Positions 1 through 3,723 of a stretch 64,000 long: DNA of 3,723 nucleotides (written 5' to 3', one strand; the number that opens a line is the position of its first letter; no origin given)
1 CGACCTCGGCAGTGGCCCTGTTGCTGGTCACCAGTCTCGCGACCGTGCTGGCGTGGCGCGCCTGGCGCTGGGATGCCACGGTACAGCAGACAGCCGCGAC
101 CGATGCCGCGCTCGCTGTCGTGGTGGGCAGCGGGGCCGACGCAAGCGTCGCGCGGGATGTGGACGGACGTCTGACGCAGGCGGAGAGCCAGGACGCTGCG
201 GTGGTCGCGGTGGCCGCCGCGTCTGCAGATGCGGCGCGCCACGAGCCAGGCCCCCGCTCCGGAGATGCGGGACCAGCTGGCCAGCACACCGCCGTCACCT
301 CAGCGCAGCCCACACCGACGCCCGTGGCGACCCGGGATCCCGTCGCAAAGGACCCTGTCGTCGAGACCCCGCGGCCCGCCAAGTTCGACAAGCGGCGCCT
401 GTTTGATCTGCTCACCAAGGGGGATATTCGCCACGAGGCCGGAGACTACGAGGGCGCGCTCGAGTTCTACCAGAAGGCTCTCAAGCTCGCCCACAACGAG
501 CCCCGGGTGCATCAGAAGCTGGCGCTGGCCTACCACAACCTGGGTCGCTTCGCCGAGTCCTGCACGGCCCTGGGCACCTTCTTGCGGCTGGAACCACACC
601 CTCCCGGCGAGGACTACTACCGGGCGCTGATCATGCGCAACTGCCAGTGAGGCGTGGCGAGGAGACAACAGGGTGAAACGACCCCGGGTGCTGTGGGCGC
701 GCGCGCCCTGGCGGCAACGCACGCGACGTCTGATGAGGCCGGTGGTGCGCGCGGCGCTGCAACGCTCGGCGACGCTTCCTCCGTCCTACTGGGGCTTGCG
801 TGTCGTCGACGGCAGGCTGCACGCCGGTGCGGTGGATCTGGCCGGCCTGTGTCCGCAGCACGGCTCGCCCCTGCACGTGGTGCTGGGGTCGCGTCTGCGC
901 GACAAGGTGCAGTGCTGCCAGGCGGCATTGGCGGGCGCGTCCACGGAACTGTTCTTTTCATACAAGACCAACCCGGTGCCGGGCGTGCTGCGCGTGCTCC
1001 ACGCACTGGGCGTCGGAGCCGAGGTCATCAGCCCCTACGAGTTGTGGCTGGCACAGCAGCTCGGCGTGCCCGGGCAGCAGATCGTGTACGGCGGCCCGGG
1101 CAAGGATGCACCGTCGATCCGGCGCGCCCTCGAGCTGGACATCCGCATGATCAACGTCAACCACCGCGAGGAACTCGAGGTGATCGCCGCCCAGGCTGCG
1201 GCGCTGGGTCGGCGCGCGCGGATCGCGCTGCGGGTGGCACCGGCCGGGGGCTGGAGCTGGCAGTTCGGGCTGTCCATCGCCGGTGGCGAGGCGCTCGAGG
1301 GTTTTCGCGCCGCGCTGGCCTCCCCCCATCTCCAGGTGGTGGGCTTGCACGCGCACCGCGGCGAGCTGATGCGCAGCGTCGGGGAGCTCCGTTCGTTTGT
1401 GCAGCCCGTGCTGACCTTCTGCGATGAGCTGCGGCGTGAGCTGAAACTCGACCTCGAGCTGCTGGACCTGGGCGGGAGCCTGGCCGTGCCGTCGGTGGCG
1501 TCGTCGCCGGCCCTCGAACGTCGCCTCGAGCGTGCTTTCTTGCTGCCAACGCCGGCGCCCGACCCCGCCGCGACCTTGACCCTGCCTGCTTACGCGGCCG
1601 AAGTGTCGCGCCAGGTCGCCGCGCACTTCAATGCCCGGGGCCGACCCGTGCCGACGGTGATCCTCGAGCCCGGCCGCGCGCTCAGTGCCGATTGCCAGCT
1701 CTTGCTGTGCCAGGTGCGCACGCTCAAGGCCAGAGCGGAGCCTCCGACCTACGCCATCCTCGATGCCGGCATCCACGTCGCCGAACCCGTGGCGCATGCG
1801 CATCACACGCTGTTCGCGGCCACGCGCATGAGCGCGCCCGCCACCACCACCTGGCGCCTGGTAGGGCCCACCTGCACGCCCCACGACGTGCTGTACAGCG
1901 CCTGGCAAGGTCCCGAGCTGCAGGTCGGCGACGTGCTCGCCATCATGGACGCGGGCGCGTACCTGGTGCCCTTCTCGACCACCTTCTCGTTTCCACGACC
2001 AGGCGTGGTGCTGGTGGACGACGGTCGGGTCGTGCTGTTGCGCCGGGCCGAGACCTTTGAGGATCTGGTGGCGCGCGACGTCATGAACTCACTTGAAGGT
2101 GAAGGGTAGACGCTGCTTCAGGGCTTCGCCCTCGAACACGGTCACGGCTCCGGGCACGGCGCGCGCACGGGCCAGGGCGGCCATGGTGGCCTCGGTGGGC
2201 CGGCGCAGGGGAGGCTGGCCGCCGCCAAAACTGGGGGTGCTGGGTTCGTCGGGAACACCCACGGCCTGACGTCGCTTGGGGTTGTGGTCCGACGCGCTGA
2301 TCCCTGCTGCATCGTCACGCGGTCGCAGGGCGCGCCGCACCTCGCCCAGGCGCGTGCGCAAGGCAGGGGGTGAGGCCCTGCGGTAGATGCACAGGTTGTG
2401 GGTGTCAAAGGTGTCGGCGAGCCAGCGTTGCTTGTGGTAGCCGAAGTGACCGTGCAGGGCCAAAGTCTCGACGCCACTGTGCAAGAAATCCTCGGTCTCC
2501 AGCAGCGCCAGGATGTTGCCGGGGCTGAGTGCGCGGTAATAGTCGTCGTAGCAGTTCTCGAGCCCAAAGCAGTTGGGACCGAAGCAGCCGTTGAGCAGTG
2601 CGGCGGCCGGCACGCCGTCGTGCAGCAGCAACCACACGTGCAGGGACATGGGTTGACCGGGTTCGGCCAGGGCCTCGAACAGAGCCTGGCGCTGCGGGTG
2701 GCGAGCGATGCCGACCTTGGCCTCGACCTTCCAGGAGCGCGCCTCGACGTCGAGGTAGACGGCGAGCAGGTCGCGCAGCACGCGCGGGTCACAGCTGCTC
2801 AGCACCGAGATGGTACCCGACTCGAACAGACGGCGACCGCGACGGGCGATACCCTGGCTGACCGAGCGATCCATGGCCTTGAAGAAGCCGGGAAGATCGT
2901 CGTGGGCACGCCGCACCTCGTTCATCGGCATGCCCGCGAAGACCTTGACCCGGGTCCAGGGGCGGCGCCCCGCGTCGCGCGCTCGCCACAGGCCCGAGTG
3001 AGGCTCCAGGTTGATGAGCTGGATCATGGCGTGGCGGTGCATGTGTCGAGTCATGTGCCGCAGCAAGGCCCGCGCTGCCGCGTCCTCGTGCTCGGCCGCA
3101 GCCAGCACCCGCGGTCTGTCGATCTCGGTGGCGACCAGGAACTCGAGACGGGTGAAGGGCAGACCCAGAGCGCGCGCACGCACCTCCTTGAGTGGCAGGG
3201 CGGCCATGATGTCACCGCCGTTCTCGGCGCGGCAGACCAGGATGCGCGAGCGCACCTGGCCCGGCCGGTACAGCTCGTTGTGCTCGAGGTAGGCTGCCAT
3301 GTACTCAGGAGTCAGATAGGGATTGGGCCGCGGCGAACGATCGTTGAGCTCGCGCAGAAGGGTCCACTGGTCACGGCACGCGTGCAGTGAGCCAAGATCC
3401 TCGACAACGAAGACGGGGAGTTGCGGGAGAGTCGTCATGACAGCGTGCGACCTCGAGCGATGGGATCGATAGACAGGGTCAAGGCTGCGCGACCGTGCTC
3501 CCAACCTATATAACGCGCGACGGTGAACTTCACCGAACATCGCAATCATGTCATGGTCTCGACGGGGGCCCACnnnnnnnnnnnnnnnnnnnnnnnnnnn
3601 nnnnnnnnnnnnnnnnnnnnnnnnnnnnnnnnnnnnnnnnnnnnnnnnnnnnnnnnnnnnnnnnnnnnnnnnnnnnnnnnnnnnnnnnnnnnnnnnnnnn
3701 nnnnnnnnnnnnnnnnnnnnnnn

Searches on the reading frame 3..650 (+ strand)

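Call 5: search_protein_families(library=pfam, proteins=[window:3-650:+], max_evalue=0.01)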
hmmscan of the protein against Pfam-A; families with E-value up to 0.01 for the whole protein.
window:3-650:+ (215 aa): 13 families
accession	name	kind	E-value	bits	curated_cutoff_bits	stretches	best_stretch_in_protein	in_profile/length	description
PF07719.23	TPR_2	-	8.1e-11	41.6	27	2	137-164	5-32/34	Tetratricopeptide repeat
PF13414.12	TPR_11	-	1.1e-10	41.4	26.8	1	140-181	1-42/42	TPR repeat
PF13181.12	TPR_8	-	2.1e-08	34.1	25.7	1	138-163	6-31/34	Tetratricopeptide repeat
PF00515.34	TPR_1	-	2.6e-07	30.6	27.8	1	139-165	7-33/34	Tetratricopeptide repeat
PF13371.12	TPR_9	-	3e-06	27.6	35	1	145-201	7-63/73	Tetratricopeptide repeat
PF14559.12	TPR_19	-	1.1e-05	26.1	25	1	145-186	3-44/68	Tetratricopeptide repeat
PF13176.12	TPR_7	-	1.2e-05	25.4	27.9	1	140-167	6-33/36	Tetratricopeptide repeat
PF13424.12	TPR_12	-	2.9e-05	24.6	30.1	1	138-182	8-53/77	Tetratricopeptide repeat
PF13431.12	TPR_17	-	5.6e-05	23.5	24.4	1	155-186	1-32/34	Tetratricopeptide repeat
PF13174.12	TPR_6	-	0.00014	22.7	26.3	0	172-198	5-31/33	Tetratricopeptide repeat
PF13428.12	TPR_14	-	0.00014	22.6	23.5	1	138-174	6-42/44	Tetratricopeptide repeat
PF09976.15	TPR_21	-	0.0036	17.5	25.5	0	3-77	10-87/193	Tetratricopeptide repeat-like domain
PF13374.12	TPR_10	-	0.0045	17.4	27.5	0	145-162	14-31/42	Tetratricopeptide repeat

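Call 7: search_protein_families(library=ncbifam, proteins=[window:3-650:+], max_evalue=0.01)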
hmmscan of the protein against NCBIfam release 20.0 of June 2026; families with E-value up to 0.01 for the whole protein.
window:3-650:+ (215 aa): 6 families
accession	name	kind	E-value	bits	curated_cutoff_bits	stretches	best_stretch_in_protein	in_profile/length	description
NF040959.1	MamA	equivalog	1.1e-05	25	200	1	145-189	151-195/204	magnetosome protein MamA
TIGR02552.1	LcrH_SycD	equivalog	7e-05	22.6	104.8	1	142-198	61-117/136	SycD/LcrH family type III secretion system chaperone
TIGR02917.1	PEP_TPR_lipo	equivalog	7.3e-05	20.8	312.2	1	137-210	197-270/899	XrtA/PEP-CTERM system TPR-repeat protein PrsT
NF052243.1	T4PFormProtSgmX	equivalog_domain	0.00022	19.6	1800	1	59-196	271-411/1065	type IV pili formation protein SgmX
NF002725.1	PRK02603.1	equivalog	0.00066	19.7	143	1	142-186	81-125/173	photosystem I assembly protein Ycf3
NF047371.1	FlcA_CTERM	equivalog_domain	0.0075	14.8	300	1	140-197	445-500/646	periplasmic flagellar collar protein FlcA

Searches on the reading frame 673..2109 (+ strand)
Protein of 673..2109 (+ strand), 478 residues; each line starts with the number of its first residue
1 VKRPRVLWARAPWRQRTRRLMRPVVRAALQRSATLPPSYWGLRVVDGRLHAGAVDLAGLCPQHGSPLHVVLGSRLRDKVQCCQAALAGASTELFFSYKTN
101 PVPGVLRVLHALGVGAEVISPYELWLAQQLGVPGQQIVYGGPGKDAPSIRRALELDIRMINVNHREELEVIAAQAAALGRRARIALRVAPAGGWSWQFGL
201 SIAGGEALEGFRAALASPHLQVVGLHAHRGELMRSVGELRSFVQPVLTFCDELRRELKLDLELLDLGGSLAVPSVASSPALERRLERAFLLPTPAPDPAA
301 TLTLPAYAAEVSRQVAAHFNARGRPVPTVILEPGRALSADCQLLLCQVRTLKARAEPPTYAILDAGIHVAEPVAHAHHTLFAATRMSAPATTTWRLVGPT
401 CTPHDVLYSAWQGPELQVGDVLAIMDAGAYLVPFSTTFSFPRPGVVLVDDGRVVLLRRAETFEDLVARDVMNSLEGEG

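Call 5: search_protein_families(library=pfam, proteins=[window:673-2109:+], max_evalue=0.01)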
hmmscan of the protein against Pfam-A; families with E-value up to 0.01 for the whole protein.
window:673-2109:+ (478 aa): 3 families
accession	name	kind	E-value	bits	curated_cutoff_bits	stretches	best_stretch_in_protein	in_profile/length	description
PF02784.22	Orn_Arg_deC_N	-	9.9e-33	114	23.4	1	76-339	5-247/247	Pyridoxal-dependent decarboxylase, pyridoxal binding domain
PF00278.28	Orn_DAP_Arg_deC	-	1.2e-13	51.6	23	1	303-428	5-95/95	Pyridoxal-dependent decarboxylase, C-terminal sheet domain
PF01168.26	Ala_racemase_N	-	0.0028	17.8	24.1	1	74-269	5-196/220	Alanine racemase, N-terminal domain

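Call 7: search_protein_families(library=ncbifam, proteins=[window:673-2109:+], max_evalue=0.01)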
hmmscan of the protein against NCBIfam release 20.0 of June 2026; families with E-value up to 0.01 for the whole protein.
window:673-2109:+ (478 aa): 8 families
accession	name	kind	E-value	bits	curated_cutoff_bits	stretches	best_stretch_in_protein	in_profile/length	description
TIGR01048.1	lysA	equivalog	3.4e-67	226.8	297.9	2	46-276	6-244/417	diaminopimelate decarboxylase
NF052544.1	OrLyDeCDokD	equivalog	9.3e-36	123.4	700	1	44-470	21-460/461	ornithine/lysine decarboxylase DokD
TIGR03099.1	dCO2ase_PEP1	hypoth_equivalog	1.6e-32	113.1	478.45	2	44-282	3-247/398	pyridoxal-dependent decarboxylase, exosortase A system-associated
NF041039.1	FslC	exception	1.9e-31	109.3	500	1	62-452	25-407/418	rhizoferrin biosystnesis N-citrylornithine decarboxylase FslC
NF006515.0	PRK08961.1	equivalog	9.5e-23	80.1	802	2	325-439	734-849/861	bifunctional aspartate kinase/diaminopimelate decarboxylase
TIGR01273.1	speA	equivalog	3.8e-10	38.9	624.1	1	114-363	117-363/624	arginine decarboxylase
NF003763.0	PRK05354.1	equivalog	1.3e-09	37.2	369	1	114-355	125-363/636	biosynthetic arginine decarboxylase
TIGR01047.1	nspC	equivalog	3.6e-05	22.4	409.05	1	302-446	204-357/380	carboxynorspermidine decarboxylase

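Call 78: find_homologous_proteins(query=window:733-2106:+, max_evalue=1e-20)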
Query window:733-2106:+ (458 aa): 2455 proteins with E <= 1e-20 among 8000 candidates; the best 120 are listed.
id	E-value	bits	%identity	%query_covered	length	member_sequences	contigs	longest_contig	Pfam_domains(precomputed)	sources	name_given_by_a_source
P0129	0.0e+0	1016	100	100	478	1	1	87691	PF02784.23,PF00278.29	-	-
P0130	4.7e-189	647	65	100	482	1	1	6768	PF02784.23,PF00278.29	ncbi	-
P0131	1.3e-138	481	54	98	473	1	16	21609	PF02784.23,PF00278.29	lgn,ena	-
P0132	2.4e-138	480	55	98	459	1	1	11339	PF02784.23,PF00278.29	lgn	-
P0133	1.2e-137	478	53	98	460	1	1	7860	PF02784.23,PF00278.29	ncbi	ncbi:MAG: diaminopimelate decarboxylase family protein [Myxococcaceae bacterium]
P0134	2.3e-137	477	53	97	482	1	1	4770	PF02784.23,PF00278.29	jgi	jgi:diaminopimelate decarboxylase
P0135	8.1e-137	475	52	98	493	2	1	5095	PF02784.23,PF00278.29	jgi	jgi:diaminopimelate decarboxylase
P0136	1.2e-136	474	54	95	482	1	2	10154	PF02784.23,PF00278.29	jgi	jgi:diaminopimelate decarboxylase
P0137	3.9e-136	473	54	98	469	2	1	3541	PF02784.23,PF00278.29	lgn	-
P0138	5.1e-136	472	52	99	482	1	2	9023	PF02784.23,PF00278.29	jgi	jgi:diaminopimelate decarboxylase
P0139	8.0e-136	472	51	98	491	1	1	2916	PF02784.23,PF00278.29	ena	-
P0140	1.0e-135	471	52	97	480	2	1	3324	PF02784.23,PF00278.29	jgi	jgi:diaminopimelate decarboxylase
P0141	1.5e-135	471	52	98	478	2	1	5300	PF02784.23,PF00278.29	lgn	-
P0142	1.8e-135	470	53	98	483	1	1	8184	PF02784.23,PF00278.29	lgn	-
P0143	3.4e-135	469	51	98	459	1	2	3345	PF02784.23,PF00278.29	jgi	jgi:diaminopimelate decarboxylase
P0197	3.0e-129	450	51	100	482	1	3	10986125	PF02784.23,PF00278.29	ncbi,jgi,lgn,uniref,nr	ncbi:pyridoxal-dependent decarboxylase [Myxococcus faecalis]|jgi:diaminopimelate decarboxylase|unire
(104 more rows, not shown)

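Call 79: find_encoding_contigs(protein=P0197, flank=10000, max_places=2)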
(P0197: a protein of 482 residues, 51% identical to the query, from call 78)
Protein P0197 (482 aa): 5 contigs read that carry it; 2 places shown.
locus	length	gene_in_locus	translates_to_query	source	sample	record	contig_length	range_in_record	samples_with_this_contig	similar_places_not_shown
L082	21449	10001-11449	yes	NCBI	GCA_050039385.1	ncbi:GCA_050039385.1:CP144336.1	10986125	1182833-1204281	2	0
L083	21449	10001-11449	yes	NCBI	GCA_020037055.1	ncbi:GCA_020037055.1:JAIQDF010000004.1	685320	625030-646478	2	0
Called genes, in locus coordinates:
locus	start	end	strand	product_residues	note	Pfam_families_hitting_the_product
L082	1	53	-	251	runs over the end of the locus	PF05401:NodS (weak), PF13489:Methyltransf_23, PF08241:Methyltransf_11, PF08242:Methyltransf_12, PF13649:Methyltransf_25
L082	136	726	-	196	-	PF14124:DUF4291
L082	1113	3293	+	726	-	PF07504:FTP, PF01447:Peptidase_M4, PF02868:Peptidase_M4_C, PF04151:PPC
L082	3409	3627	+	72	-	-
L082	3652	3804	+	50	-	-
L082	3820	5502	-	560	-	PF00749:tRNA-synt_1c, PF03950:tRNA-synt_1c_C, PF20974:tRNA-synt_1c_C2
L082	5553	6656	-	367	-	PF13439:Glyco_transf_4, PF13579:Glyco_trans_4_4, PF20706:GT4-conflict, PF00534:Glycos_transf_1, PF13692:Glyco_trans_1_4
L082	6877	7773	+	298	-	PF05448:AXE1 (faint), PF12740:PETase (weak), PF01738:DLH, PF02129:Peptidase_S15, PF00561:Abhydrolase_1, PF12146:Hydrolase_4, PF12697:Abhydrolase_6, PF00326:Peptidase_S9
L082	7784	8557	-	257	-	PF04376:ATE_N, PF04377:ATE_C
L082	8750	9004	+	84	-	-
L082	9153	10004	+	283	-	PF00535:Glycos_transf_2, PF10111:Glyco_tranf_2_2, PF13641:Glyco_tranf_2_3 (weak)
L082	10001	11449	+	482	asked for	PF02784:Orn_Arg_deC_N, PF00278:Orn_DAP_Arg_deC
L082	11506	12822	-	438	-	PF15632:ATPgrasp_Ter (faint)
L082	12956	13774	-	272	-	-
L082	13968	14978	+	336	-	-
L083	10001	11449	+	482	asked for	PF02784:Orn_Arg_deC_N, PF00278:Orn_DAP_Arg_deC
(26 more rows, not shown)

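Call 81: find_encoding_contigs(protein=P0130, flank=10000, max_places=2)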
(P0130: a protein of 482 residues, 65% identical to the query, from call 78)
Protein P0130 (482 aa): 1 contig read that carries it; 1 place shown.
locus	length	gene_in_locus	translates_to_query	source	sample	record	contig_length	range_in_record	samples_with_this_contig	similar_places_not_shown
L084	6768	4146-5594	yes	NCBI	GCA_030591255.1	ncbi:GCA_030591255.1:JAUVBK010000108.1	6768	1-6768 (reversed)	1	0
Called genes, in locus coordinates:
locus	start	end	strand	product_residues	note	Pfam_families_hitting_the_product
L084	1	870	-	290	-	?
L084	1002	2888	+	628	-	-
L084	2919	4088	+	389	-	PF01612:DNA_pol_A_exo1, PF00570:HRDC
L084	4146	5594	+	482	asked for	PF02784:Orn_Arg_deC_N, PF00278:Orn_DAP_Arg_deC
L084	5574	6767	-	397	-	?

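Call 82: find_encoding_contigs(protein=P0131, flank=10000, max_places=2)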
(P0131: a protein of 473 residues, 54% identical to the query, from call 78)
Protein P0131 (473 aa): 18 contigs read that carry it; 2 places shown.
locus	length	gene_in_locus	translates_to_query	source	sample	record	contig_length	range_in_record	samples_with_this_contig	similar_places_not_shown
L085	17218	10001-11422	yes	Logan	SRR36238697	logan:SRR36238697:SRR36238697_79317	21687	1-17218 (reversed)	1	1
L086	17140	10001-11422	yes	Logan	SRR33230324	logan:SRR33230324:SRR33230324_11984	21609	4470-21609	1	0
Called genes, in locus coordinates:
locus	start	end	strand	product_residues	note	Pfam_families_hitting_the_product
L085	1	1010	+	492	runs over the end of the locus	-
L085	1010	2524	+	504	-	PF04932:Wzy_C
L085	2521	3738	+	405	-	PF00535:Glycos_transf_2, PF13641:Glyco_tranf_2_3, PF13632:Glyco_trans_2_3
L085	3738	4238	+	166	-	-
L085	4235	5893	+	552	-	PF00535:Glycos_transf_2, PF13641:Glyco_tranf_2_3, PF13506:Glyco_transf_21 (weak), PF13632:Glyco_trans_2_3 (weak), PF00132:Hexapep (weak)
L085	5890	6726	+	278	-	PF03808:Glyco_tran_WecG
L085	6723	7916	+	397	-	PF01757:Acyl_transf_3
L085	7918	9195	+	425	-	-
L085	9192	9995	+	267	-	PF00535:Glycos_transf_2, PF10111:Glyco_tranf_2_2, PF13641:Glyco_tranf_2_3 (weak), PF13632:Glyco_trans_2_3 (faint)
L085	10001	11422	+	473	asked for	PF00278:Orn_DAP_Arg_deC, PF02784:Orn_Arg_deC_N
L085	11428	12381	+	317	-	PF02129:Peptidase_S15, PF12146:Hydrolase_4, PF00561:Abhydrolase_1, PF12697:Abhydrolase_6, PF00326:Peptidase_S9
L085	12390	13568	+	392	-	PF01757:Acyl_transf_3, PF07786:HGSNAT_cat, PF10129:OpgC_C (faint)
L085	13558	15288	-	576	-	PF12891:Glyco_hydro_44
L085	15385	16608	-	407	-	PF13505:OMP_b-brl, PF00877:NLPC_P60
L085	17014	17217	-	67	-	?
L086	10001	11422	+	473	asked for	PF00278:Orn_DAP_Arg_deC, PF02784:Orn_Arg_deC_N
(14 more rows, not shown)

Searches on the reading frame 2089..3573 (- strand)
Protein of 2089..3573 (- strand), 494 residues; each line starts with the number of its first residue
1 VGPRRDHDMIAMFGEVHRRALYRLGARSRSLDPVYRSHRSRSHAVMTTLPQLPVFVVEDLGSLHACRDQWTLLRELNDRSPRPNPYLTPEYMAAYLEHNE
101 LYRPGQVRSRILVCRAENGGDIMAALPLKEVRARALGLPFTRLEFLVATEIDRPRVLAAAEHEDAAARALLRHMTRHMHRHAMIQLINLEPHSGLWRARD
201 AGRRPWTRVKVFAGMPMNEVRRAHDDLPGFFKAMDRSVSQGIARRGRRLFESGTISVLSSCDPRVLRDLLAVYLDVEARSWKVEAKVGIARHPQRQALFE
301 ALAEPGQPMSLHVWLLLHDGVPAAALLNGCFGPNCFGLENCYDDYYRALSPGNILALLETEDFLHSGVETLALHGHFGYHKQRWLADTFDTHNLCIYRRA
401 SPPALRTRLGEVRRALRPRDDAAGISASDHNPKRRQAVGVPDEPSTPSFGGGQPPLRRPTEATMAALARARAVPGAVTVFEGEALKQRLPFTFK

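Call 5: search_protein_families(library=pfam, proteins=[window:2089-3573:-], max_evalue=0.01)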
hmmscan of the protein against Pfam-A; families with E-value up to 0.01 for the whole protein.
window:2089-3573:- (494 aa): 1 family
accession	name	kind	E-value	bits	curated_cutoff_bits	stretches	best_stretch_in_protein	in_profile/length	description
PF13480.13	Acetyltransf_6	-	8.5e-12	45.9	22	1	237-373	2-134/143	Acetyltransferase (GNAT) domain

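Call 7: search_protein_families(library=ncbifam, proteins=[window:2089-3573:-], max_evalue=0.01)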
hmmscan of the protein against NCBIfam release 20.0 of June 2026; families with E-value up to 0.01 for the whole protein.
window:2089-3573:- (494 aa): 1 family
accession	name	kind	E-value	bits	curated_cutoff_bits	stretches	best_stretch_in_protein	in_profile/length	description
NF047385.1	T4SS_GNAT_BspF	exception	0.007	15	775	0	235-357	223-346/428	type IV secretion system effector crotonyl transferase BspF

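Call 53: find_homologous_proteins(query=window:2089-3441:-, max_evalue=0.00001)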
Query window:2089-3441:- (450 aa): 2 proteins with E <= 0.00001 among 8000 candidates.
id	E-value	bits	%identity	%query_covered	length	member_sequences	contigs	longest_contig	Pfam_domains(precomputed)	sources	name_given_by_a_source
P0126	0.0e+0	1033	100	100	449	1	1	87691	PF13480.14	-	-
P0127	7.3e-135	469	68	70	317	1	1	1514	PF13480.14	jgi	jgi:hypothetical protein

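Call 87: search_solved_structures(query=window:2092-3441:-, max_evalue=1)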
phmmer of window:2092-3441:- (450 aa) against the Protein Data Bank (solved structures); distinct sequences matched with E-value up to 1: 0.
